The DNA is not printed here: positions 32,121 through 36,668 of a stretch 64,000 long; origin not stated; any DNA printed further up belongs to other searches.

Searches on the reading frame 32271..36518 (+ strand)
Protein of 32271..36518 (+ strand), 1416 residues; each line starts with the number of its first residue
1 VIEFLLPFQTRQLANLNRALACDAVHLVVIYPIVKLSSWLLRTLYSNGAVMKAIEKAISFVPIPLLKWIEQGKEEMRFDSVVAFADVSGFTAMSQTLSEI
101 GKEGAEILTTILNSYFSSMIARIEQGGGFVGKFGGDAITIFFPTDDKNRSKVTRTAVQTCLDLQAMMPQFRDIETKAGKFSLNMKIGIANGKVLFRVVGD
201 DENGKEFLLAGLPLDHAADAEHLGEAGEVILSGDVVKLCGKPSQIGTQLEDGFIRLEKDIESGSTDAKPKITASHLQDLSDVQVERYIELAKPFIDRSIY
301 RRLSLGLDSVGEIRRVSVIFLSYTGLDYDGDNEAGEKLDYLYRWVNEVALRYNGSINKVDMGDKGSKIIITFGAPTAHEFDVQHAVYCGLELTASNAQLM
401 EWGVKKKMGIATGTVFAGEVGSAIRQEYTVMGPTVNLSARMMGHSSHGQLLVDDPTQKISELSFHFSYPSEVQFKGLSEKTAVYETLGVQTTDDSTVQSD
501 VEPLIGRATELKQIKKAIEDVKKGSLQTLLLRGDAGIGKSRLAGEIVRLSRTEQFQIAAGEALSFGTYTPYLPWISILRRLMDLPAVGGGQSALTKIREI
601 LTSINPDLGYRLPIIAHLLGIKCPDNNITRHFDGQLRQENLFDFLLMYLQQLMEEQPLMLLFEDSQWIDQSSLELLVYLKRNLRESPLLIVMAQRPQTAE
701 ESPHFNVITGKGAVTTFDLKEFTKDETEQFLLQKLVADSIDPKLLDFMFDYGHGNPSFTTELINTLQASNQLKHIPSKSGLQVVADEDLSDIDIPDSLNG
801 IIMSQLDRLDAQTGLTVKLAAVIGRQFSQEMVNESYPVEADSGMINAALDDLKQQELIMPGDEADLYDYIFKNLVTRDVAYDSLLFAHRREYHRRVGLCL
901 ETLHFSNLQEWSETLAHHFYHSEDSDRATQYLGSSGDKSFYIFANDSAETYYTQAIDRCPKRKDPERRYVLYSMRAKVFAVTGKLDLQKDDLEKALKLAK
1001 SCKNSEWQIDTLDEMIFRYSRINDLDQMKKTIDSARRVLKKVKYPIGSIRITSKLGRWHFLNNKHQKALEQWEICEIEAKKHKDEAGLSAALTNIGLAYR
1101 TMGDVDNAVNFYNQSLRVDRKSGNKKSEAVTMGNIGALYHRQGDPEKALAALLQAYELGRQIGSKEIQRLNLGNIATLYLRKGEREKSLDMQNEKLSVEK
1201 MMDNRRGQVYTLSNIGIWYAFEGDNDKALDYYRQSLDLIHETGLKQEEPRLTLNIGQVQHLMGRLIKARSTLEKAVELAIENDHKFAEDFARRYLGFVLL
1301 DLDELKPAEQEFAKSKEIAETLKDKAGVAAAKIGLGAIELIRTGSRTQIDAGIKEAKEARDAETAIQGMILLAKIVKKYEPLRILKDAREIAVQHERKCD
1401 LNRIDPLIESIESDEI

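Call 81: search_protein_families(library=pfam, proteins=[window:32271-36518:+], max_evalue=0.00001)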
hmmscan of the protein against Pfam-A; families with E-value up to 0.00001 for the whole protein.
window:32271-36518:+ (1416 aa): 10 families
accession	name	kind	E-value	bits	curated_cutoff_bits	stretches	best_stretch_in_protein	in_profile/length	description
PF13424.12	TPR_12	-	3e-33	114.3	30.1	2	1089-1159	3-75/77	Tetratricopeptide repeat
PF13191.12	AAA_16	-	2.3e-22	80.7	32.6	1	503-691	1-167/167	AAA ATPase domain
PF00211.25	Guanylate_cyc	-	9.4e-22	77.9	21.9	2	364-480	57-175/183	Adenylate and Guanylate cyclase catalytic domain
PF13181.12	TPR_8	-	8.4e-18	63.4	25.7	0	1091-1121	3-33/34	Tetratricopeptide repeat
PF07719.23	TPR_2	-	9.4e-18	63.3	27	0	1090-1120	2-32/34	Tetratricopeptide repeat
PF00515.34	TPR_1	-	2.5e-17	62.3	27.8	0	1090-1121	2-33/34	Tetratricopeptide repeat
PF13176.12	TPR_7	-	4e-16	58.1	27.9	0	1091-1122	1-32/36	Tetratricopeptide repeat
PF17874.7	TPR_MalT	-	3.8e-12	46.6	45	1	1049-1191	40-183/336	MalT-like TPR region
PF13374.12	TPR_10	-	1.2e-09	38.3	27.5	0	1129-1161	2-34/42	Tetratricopeptide repeat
PF13428.12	TPR_14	-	1.1e-06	29.1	23.5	0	1136-1159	8-31/44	Tetratricopeptide repeat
